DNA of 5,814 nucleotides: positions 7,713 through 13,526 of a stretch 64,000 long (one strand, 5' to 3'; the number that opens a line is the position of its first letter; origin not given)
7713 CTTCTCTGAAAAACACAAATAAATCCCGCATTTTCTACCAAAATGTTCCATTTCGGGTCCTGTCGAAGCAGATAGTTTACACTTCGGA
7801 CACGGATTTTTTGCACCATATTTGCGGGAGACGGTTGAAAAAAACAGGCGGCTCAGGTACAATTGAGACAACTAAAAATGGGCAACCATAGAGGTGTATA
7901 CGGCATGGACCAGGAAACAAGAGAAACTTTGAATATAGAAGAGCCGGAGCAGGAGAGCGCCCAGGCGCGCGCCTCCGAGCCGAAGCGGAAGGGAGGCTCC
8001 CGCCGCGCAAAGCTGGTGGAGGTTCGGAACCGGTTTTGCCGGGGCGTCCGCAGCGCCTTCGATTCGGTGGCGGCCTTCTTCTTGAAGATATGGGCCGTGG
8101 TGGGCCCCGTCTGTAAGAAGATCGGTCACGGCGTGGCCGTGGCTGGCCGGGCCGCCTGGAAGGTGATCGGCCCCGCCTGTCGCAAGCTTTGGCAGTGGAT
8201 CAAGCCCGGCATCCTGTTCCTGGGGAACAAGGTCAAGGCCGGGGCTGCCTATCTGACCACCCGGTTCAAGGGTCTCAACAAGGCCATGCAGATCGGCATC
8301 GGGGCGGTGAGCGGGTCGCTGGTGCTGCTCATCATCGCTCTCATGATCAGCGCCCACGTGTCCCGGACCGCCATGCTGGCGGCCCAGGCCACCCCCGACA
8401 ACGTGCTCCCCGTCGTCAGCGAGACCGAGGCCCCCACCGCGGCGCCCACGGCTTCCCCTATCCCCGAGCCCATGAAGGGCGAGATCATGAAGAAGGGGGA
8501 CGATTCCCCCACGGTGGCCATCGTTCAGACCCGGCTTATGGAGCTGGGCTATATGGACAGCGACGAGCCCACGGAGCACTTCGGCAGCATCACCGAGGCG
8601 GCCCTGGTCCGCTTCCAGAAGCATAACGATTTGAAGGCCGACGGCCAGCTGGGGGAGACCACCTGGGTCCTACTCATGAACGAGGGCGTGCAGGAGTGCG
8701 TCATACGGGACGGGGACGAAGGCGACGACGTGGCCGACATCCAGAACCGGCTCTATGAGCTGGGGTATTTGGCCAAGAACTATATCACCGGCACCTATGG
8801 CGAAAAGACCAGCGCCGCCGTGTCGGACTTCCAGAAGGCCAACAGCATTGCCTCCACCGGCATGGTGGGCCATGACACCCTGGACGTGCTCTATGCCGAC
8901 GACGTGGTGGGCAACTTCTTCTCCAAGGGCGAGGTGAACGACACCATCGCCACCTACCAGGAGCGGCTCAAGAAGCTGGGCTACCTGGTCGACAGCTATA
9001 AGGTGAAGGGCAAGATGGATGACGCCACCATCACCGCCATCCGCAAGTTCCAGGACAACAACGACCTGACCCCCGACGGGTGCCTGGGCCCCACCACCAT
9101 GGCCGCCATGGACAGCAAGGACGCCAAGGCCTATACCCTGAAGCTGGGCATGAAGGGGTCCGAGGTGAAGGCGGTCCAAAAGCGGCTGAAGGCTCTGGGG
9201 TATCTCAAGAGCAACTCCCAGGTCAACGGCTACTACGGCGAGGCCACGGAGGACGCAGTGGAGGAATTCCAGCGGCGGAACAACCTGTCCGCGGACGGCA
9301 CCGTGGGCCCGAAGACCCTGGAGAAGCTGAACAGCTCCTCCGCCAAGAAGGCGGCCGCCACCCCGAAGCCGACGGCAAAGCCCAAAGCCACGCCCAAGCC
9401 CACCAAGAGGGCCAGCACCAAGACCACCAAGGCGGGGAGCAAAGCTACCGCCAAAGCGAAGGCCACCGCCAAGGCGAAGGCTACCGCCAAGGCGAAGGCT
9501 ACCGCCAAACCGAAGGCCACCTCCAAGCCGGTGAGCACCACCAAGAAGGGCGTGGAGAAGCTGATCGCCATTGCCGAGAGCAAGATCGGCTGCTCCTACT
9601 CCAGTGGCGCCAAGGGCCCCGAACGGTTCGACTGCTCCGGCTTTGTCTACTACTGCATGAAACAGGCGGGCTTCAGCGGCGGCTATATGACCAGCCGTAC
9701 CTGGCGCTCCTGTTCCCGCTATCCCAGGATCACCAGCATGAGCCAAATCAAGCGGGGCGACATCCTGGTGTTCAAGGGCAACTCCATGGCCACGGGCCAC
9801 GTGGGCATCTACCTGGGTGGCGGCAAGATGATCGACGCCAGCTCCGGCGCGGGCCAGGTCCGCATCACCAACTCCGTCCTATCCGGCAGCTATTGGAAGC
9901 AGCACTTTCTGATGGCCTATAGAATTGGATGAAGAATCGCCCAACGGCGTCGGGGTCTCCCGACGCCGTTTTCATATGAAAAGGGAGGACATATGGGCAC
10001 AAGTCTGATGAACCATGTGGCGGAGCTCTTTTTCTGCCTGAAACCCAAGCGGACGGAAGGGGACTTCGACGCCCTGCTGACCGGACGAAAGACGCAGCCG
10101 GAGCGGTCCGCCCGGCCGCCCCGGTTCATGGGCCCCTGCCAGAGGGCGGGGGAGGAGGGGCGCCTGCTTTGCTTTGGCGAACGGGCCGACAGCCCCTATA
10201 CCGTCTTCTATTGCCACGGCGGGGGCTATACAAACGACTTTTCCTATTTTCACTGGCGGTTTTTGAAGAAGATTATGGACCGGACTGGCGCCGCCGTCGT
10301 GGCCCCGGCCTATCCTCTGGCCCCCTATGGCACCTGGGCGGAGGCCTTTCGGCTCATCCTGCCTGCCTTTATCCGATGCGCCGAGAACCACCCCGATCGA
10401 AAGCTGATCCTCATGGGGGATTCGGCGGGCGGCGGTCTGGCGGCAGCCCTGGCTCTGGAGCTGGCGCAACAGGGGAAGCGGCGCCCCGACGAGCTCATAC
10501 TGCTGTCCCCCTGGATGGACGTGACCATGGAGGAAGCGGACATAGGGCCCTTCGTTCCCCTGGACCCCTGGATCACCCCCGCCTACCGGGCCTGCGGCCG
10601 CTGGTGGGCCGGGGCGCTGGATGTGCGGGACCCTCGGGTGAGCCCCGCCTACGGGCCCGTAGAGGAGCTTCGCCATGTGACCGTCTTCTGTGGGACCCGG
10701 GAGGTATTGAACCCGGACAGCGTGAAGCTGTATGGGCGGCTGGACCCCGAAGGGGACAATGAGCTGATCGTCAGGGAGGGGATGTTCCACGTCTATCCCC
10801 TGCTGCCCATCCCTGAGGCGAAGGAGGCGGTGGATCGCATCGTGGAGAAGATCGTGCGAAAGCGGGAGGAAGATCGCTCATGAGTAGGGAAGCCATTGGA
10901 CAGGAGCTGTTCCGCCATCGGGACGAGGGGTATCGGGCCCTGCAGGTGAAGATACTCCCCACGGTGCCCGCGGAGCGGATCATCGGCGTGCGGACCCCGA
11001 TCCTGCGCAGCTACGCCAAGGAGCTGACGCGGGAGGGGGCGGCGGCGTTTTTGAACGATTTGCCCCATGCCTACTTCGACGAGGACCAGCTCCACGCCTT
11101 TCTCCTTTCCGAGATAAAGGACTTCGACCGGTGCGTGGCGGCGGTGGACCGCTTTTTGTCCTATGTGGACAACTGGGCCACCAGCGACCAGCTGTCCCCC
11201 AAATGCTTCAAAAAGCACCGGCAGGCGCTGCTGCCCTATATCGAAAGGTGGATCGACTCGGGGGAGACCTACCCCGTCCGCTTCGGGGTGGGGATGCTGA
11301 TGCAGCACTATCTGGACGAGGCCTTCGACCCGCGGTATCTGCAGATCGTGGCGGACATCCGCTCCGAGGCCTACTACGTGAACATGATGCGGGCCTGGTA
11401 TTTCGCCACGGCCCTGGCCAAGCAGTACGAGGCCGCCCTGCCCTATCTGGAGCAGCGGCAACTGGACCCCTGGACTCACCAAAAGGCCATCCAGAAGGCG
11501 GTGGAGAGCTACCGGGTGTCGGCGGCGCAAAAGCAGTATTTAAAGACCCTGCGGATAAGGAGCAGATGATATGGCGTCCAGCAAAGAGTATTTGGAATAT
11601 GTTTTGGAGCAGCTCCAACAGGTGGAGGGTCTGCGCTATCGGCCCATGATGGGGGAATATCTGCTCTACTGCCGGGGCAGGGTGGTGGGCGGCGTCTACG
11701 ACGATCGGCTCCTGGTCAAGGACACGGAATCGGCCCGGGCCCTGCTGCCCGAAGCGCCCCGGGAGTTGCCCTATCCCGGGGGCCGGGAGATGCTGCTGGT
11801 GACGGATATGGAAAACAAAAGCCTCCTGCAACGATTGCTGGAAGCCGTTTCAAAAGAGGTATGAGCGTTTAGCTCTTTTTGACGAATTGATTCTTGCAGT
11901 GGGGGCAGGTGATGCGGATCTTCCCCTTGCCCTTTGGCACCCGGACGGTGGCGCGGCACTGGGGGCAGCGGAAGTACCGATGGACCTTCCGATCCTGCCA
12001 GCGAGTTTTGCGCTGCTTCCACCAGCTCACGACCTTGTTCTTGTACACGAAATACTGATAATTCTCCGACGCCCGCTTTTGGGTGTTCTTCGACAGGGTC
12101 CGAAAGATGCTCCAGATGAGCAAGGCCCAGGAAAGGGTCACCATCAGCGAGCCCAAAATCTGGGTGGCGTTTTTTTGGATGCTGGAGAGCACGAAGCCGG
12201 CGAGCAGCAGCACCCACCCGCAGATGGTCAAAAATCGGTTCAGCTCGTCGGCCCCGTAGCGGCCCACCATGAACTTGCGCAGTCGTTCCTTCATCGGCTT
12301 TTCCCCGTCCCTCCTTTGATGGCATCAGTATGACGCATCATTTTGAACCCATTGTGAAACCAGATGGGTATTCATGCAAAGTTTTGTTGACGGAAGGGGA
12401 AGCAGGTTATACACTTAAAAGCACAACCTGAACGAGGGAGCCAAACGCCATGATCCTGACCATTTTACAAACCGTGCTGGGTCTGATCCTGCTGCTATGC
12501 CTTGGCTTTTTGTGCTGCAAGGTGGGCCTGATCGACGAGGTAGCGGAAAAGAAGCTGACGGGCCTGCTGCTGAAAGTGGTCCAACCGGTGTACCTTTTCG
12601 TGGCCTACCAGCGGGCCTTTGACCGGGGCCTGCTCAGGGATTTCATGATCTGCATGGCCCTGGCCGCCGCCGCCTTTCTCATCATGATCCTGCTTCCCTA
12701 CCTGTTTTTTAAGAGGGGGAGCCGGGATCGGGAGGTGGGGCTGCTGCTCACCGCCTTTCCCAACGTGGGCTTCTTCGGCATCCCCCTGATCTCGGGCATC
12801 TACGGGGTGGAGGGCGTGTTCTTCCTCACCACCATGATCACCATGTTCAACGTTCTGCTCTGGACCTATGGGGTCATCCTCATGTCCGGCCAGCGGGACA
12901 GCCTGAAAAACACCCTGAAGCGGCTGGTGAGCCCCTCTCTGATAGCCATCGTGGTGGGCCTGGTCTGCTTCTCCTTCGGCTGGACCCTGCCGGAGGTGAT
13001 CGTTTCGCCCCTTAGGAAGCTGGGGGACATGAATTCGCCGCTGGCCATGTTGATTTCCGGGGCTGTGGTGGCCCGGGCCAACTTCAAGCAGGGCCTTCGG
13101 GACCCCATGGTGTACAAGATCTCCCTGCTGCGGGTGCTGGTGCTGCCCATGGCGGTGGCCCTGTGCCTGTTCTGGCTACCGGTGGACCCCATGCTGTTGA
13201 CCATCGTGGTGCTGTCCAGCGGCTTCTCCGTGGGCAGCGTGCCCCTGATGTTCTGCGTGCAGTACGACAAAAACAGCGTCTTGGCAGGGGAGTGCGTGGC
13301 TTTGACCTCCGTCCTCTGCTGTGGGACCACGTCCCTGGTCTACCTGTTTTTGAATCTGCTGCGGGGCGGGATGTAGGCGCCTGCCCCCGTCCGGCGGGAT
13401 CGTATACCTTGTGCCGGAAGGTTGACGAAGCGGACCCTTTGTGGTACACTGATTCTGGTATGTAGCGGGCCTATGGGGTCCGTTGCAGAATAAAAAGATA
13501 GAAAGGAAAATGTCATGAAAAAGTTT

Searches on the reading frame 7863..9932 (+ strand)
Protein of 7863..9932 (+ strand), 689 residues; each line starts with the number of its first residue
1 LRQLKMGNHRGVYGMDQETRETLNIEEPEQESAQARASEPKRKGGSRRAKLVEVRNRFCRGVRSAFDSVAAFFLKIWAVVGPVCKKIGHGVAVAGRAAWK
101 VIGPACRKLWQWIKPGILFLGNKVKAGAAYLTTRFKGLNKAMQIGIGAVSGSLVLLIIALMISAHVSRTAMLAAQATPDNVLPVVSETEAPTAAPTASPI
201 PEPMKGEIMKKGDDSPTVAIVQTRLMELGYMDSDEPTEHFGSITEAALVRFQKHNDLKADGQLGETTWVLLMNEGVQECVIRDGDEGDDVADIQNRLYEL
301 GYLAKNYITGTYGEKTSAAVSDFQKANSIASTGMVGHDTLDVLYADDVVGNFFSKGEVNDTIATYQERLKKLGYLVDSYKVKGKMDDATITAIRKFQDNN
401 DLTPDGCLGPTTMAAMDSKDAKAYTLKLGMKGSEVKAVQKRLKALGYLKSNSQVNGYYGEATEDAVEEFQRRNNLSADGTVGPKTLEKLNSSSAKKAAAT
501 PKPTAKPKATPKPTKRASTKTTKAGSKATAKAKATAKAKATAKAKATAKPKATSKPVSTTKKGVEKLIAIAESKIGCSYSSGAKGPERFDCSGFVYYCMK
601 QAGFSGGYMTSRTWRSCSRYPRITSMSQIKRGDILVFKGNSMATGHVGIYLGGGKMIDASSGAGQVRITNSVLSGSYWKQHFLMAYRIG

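Call 53: search_protein_families(library=pfam, proteins=[window:7863-9932:+], max_evalue=0.00001)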
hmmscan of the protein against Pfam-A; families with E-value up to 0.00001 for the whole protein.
window:7863-9932:+ (689 aa): 6 families
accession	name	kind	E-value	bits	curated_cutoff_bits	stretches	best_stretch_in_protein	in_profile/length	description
PF01471.23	PG_binding_1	-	1.6e-67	224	23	4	432-489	2-57/57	Putative peptidoglycan binding domain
PF00877.26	NLPC_P60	-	1.4e-19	70.4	23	1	577-686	2-104/105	NlpC/P60 family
PF08823.16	PG_binding_2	-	6.2e-13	49.3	21.1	0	431-475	14-56/74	Putative peptidoglycan binding domain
PF05382.19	Amidase_5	-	3.6e-09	37.1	21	1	568-686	6-133/142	Bacteriophage peptidoglycan hydrolase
PF09374.15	PG_binding_3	-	6.3e-08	33.1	24.6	0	472-490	14-32/76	Predicted Peptidoglycan domain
PF05257.22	CHAP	-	7.6e-07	30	26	1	590-649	10-65/81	CHAP domain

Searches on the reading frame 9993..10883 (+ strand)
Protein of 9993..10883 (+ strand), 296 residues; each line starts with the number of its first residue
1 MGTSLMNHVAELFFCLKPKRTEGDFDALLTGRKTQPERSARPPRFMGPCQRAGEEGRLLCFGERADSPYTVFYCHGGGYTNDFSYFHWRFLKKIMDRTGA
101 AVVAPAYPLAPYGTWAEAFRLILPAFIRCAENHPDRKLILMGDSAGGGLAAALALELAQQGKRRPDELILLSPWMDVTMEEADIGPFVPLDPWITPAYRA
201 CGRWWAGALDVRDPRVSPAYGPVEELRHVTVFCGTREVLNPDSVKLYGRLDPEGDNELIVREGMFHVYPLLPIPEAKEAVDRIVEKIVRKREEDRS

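Call 53: search_protein_families(library=pfam, proteins=[window:9993-10883:+], max_evalue=0.00001)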
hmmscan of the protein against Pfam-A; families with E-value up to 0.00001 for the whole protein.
window:9993-10883:+ (296 aa): 2 families
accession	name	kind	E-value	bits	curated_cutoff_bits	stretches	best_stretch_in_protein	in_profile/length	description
PF07859.19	Abhydrolase_3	-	9.7e-33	114.1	25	1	71-268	1-208/210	alpha/beta hydrolase fold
PF10340.15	Say1_Mug180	-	2.8e-08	33.5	21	1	71-183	125-244/374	Steryl acetyl hydrolase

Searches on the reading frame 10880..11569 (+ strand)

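Call 53: search_protein_families(library=pfam, proteins=[window:10880-11569:+], max_evalue=0.00001)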
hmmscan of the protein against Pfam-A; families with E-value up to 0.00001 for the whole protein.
window:10880-11569:+ (229 aa): 1 family
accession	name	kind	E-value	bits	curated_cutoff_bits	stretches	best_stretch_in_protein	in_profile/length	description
PF08713.17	DNA_alkylation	-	5.2e-11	43.1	21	1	32-206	25-212/213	DNA alkylation repair enzyme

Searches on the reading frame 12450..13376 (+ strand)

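Call 53: search_protein_families(library=pfam, proteins=[window:12450-13376:+], max_evalue=0.00001)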
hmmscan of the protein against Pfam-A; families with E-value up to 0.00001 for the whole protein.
window:12450-13376:+ (308 aa): 1 family
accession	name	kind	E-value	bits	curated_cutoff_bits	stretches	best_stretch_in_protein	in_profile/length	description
PF03547.23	Mem_trans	-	1.8e-29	102.9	25.7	1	5-297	2-342/343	Membrane transport protein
